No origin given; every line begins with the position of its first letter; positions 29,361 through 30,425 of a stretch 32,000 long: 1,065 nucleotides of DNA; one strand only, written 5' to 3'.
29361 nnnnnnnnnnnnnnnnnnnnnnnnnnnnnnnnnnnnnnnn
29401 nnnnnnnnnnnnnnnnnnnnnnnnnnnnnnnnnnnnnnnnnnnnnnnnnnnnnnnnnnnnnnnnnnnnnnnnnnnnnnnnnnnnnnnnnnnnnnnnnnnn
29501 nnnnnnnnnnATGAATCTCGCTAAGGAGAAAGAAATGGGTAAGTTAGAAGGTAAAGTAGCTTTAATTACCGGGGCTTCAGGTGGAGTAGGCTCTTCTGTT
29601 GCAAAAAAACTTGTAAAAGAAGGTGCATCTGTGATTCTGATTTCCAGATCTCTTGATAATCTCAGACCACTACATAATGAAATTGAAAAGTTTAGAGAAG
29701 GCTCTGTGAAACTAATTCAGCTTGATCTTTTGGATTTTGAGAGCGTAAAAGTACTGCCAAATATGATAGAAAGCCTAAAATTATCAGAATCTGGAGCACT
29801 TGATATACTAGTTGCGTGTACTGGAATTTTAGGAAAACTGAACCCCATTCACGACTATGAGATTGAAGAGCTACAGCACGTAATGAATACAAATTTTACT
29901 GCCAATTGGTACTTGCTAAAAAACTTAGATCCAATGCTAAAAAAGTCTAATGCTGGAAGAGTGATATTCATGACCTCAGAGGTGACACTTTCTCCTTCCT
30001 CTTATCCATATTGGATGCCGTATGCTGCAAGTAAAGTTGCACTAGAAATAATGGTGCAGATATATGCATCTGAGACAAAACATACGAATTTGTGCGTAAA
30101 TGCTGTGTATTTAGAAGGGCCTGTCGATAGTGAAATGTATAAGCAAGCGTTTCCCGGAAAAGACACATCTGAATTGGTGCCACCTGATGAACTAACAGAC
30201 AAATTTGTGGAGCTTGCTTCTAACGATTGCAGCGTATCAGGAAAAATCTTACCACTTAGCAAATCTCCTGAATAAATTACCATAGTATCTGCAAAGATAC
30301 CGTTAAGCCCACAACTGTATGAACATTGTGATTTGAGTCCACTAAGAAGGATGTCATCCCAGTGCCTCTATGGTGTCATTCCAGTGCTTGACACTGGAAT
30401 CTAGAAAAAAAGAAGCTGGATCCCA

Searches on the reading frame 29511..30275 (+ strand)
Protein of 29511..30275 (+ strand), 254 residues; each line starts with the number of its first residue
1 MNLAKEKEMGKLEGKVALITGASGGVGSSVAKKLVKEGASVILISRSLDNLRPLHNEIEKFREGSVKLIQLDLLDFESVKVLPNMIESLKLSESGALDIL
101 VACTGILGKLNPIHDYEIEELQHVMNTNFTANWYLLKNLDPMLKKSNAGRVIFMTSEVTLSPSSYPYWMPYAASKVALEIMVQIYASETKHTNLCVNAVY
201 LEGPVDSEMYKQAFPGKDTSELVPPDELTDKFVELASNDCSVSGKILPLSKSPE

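Call 17: search_protein_families(library=pfam, proteins=[window:29511-30275:+], max_evalue=0.01)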
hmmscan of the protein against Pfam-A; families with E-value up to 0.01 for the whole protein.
window:29511-30275:+ (254 aa): 12 families
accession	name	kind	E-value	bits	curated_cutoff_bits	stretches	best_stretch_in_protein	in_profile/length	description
PF00106.31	adh_short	-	7.6e-36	123.9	26.6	1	15-214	1-191/195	short chain dehydrogenase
PF13561.12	adh_short_C2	-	9.6e-23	81.4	27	1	21-213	1-184/236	Enoyl-(Acyl carrier protein) reductase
PF01370.27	Epimerase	-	1.2e-09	38.3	20.9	1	17-205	1-176/240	NAD dependent epimerase/dehydratase family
PF08659.16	KR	-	7.2e-09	36.3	22.6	1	17-182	3-160/180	KR domain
PF16363.11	GDP_Man_Dehyd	-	3.9e-08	33.6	27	1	18-81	1-69/332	GDP-mannose 4,6 dehydratase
PF05368.20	NmrA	-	7.1e-05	23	27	1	16-80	4-64/298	NmrA-like family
PF13460.12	NAD_binding_10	-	0.00018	21.8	27.2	1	21-80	1-55/184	NAD(P)H-binding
PF03435.24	Sacchrp_dh_NADP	-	0.00081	20.2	25.1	1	18-78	2-60/129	Saccharopine dehydrogenase NADP binding domain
PF03807.23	F420_oxidored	-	0.0027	18.7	21.6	1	15-59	1-45/94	NADP oxidoreductase coenzyme F420-dependent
PF01488.26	Shikimate_DH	-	0.0049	17.4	24.3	0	6-62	4-60/138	Shikimate / quinate 5-dehydrogenase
PF02719.21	Polysacc_synt_2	-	0.009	15.7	20.2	0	18-80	2-67/293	Polysaccharide biosynthesis protein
PF13241.12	NAD_binding_7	-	0.0098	16.9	22.1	0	11-70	4-52/104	Putative NAD(P)-binding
